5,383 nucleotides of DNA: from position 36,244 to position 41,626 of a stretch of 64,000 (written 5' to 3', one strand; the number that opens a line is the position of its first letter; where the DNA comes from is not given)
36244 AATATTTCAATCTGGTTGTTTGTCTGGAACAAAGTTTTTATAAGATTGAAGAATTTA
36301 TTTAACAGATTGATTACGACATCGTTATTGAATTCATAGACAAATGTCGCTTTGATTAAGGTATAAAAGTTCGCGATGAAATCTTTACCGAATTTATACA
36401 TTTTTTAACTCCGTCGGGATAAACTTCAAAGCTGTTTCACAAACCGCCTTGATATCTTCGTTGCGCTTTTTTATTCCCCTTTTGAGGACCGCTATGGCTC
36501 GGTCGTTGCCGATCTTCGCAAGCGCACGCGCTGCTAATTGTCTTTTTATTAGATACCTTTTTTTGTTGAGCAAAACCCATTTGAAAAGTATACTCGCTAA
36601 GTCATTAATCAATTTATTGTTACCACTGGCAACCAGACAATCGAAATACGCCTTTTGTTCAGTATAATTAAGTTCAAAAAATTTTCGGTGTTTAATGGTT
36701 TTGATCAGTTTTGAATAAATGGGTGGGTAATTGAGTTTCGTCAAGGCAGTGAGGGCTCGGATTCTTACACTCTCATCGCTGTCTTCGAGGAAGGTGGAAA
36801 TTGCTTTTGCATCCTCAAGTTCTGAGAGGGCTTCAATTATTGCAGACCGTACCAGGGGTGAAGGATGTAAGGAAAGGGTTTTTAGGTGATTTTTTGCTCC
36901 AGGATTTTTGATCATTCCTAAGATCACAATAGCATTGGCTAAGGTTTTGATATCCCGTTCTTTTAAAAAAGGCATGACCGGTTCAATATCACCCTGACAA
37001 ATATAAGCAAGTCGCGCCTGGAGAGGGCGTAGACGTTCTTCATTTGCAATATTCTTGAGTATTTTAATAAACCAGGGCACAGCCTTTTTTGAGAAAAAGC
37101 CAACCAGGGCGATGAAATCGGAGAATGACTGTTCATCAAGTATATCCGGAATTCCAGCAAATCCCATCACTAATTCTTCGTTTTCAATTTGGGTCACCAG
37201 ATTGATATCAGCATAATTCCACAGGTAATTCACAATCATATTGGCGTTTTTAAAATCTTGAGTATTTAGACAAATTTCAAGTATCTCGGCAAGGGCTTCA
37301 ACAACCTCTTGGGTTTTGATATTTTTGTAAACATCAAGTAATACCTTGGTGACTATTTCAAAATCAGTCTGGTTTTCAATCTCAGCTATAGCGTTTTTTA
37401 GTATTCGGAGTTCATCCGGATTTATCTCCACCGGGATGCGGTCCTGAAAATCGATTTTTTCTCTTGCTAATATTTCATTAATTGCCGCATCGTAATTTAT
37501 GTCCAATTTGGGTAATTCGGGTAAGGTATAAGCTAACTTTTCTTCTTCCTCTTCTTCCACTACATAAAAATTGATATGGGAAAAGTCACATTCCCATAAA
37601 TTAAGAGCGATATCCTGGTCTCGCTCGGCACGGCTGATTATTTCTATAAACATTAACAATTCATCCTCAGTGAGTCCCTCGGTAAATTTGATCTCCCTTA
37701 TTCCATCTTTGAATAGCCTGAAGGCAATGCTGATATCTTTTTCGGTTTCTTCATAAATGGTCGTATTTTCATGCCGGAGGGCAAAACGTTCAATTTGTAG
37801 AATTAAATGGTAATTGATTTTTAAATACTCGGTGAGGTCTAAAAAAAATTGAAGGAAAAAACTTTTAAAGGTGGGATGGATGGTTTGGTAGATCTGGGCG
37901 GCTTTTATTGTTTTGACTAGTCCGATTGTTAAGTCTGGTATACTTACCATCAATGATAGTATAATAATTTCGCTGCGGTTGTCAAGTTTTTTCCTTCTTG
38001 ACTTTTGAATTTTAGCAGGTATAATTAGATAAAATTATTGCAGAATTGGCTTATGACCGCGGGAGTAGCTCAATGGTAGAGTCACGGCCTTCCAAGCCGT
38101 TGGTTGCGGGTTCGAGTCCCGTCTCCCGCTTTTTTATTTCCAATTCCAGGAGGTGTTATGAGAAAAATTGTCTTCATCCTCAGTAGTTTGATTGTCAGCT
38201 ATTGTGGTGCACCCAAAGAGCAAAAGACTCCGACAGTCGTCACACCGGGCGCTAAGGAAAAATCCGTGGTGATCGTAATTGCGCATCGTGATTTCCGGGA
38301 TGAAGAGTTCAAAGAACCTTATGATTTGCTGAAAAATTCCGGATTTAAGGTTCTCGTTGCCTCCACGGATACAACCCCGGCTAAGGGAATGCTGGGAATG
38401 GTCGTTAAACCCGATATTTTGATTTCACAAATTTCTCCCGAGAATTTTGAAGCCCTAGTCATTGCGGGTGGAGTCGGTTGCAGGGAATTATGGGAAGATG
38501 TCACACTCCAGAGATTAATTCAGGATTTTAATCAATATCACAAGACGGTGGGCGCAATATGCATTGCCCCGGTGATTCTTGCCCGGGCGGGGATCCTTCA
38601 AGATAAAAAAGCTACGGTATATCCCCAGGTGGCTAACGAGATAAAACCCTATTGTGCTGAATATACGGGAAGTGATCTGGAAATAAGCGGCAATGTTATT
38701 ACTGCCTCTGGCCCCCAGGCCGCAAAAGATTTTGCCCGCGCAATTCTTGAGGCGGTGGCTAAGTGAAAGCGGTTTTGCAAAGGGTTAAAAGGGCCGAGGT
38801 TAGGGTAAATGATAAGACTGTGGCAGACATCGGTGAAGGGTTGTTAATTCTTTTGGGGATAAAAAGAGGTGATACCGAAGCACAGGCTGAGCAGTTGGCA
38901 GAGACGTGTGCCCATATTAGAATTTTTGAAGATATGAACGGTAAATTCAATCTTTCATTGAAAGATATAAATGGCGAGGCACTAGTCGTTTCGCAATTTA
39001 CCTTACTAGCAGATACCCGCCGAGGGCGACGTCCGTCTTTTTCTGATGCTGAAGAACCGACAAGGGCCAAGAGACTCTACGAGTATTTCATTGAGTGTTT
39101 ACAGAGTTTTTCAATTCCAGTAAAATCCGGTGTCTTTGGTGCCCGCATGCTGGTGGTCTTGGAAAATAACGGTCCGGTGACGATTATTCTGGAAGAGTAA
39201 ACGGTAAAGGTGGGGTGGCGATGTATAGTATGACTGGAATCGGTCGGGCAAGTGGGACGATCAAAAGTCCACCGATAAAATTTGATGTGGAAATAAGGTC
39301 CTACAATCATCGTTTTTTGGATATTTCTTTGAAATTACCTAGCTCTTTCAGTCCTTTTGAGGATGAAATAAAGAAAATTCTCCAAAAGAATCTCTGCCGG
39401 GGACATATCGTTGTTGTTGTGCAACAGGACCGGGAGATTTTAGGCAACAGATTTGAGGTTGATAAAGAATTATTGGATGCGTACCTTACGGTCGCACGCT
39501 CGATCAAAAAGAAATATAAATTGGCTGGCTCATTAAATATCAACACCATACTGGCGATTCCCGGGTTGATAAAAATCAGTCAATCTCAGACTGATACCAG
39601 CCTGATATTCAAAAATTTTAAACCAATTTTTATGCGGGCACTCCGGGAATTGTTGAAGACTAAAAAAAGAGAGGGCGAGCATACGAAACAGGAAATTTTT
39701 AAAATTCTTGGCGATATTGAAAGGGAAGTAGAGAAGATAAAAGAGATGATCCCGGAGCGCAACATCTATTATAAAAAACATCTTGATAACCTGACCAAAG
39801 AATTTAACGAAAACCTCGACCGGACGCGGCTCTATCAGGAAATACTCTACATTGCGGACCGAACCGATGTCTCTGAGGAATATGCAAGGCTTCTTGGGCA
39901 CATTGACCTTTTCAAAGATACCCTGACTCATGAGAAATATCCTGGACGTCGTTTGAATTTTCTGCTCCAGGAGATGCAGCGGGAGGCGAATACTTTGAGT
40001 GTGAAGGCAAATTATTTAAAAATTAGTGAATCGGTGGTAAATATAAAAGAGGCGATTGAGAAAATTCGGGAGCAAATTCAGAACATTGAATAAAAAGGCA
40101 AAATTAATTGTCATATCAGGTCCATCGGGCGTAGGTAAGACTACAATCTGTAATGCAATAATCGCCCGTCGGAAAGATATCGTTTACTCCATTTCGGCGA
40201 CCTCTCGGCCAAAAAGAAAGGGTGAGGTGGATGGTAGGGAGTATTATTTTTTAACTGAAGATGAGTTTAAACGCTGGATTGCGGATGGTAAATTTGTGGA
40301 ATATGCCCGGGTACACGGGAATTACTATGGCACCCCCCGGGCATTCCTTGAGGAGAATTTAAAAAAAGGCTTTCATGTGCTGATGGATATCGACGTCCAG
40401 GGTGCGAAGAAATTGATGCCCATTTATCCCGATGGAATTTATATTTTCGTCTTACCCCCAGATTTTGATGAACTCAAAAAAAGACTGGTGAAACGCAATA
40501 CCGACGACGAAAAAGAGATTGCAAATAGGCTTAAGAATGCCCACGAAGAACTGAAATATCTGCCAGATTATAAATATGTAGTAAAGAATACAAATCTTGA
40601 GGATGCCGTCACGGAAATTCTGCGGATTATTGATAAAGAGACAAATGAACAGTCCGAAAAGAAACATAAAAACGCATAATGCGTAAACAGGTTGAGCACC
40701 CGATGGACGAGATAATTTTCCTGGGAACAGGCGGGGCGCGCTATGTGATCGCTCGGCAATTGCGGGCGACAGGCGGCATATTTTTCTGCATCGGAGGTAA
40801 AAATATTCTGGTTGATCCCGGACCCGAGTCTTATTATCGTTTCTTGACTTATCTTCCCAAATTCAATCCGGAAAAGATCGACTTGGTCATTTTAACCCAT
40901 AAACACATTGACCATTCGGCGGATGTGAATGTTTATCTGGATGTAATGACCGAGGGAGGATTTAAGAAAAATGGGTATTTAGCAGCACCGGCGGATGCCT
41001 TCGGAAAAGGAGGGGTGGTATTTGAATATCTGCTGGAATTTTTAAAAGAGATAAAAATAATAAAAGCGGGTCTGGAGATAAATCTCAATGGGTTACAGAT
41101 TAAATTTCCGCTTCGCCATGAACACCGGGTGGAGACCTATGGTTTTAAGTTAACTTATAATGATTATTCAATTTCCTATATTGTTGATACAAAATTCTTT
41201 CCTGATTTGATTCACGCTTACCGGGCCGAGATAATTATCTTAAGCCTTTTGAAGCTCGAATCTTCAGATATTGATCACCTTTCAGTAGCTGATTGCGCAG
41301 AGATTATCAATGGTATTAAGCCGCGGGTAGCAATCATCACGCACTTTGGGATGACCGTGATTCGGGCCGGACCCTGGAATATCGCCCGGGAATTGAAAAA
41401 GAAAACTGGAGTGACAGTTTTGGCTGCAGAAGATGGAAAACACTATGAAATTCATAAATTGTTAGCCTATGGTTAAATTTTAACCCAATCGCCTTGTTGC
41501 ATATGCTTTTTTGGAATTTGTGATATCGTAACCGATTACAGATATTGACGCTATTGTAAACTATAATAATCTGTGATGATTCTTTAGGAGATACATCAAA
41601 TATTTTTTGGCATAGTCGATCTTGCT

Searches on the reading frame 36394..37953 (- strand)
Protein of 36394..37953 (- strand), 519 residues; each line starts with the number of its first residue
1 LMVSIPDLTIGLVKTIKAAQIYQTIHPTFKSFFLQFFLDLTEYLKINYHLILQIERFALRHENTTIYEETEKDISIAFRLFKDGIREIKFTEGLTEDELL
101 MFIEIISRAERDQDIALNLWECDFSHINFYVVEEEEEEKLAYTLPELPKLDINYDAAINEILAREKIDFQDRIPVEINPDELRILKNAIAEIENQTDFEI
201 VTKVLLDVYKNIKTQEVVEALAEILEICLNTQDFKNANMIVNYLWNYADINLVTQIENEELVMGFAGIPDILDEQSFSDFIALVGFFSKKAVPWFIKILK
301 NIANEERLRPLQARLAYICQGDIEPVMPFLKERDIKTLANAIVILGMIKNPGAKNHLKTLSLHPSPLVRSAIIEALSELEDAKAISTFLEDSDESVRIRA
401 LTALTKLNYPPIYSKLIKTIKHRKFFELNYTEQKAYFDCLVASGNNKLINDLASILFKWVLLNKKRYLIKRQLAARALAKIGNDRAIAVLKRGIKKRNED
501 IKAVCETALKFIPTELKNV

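Call 36: search_protein_families(library=pfam, proteins=[window:36394-37953:-], max_evalue=0.00001)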
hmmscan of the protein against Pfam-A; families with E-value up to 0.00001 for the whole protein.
window:36394-37953:- (519 aa): 2 families
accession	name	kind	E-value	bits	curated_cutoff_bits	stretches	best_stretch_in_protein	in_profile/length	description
PF13646.12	HEAT_2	-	4.3e-17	62.6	27.7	1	323-388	1-67/88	HEAT repeats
PF03130.22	HEAT_PBS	-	5.3e-07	30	20.9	0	472-492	3-23/27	PBS lyase HEAT-like repeat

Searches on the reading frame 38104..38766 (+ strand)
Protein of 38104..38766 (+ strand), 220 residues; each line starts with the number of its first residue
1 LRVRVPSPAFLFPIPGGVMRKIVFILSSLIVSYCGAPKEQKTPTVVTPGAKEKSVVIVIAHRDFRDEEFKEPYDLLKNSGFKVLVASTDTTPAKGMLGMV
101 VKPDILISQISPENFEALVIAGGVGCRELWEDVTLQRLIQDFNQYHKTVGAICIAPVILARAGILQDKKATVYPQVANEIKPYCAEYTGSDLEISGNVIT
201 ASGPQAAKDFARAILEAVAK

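Call 36: search_protein_families(library=pfam, proteins=[window:38104-38766:+], max_evalue=0.00001)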
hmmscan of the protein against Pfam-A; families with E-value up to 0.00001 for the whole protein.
window:38104-38766:+ (220 aa): 1 family
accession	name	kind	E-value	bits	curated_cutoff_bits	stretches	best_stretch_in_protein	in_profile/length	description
PF01965.30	DJ-1_PfpI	-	3.6e-38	131.4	26.6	1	53-216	1-164/165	DJ-1/PfpI family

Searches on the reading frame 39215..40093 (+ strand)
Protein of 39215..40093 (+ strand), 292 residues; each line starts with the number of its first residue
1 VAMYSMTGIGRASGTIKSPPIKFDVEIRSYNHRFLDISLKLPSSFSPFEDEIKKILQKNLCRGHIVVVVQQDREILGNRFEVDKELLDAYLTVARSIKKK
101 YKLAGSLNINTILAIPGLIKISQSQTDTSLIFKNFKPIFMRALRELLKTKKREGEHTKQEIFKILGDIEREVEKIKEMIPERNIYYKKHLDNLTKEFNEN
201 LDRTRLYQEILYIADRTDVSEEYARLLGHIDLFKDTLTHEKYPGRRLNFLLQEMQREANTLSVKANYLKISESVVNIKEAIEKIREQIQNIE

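Call 36: search_protein_families(library=pfam, proteins=[window:39215-40093:+], max_evalue=0.00001)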
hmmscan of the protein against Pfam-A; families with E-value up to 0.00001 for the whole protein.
window:39215-40093:+ (292 aa): 2 families
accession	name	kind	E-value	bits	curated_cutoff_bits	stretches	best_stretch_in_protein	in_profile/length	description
PF08340.16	YicC-like_C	-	1.4e-35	122.4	27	1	176-292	2-120/120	Endoribonuclease YicC-like, C-terminal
PF03755.18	YicC-like_N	-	2e-35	122.9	25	1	3-158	1-155/156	Endoribonuclease YicC-like, N-terminal region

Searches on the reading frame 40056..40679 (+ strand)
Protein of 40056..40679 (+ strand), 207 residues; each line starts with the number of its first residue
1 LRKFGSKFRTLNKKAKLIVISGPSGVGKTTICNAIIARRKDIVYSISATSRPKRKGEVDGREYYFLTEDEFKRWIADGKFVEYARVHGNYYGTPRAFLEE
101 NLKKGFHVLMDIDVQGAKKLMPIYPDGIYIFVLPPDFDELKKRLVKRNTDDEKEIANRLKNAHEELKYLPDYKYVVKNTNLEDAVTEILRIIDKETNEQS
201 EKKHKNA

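Call 36: search_protein_families(library=pfam, proteins=[window:40056-40679:+], max_evalue=0.00001)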
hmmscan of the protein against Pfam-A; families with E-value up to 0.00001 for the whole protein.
window:40056-40679:+ (207 aa): 2 families
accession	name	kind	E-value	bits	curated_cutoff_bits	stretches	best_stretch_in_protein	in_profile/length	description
PF00625.27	Guanylate_kin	-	1.4e-47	162.2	25.2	1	15-194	2-181/182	Guanylate kinase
PF13238.12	AAA_18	-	8.6e-06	26.7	29.4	0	18-156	1-120/128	AAA domain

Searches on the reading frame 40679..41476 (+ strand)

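Call 36: search_protein_families(library=pfam, proteins=[window:40679-41476:+], max_evalue=0.00001)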
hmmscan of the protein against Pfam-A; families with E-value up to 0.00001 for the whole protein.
window:40679-41476:+ (265 aa): 2 families
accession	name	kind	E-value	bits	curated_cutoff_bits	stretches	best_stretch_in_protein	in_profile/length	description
PF12706.13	Lactamase_B_2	-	1.2e-17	64.7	27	1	42-223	2-200/200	Beta-lactamase superfamily domain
PF00753.33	Lactamase_B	-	2.5e-10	41.1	22.7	1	37-87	12-64/196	Metallo-beta-lactamase superfamily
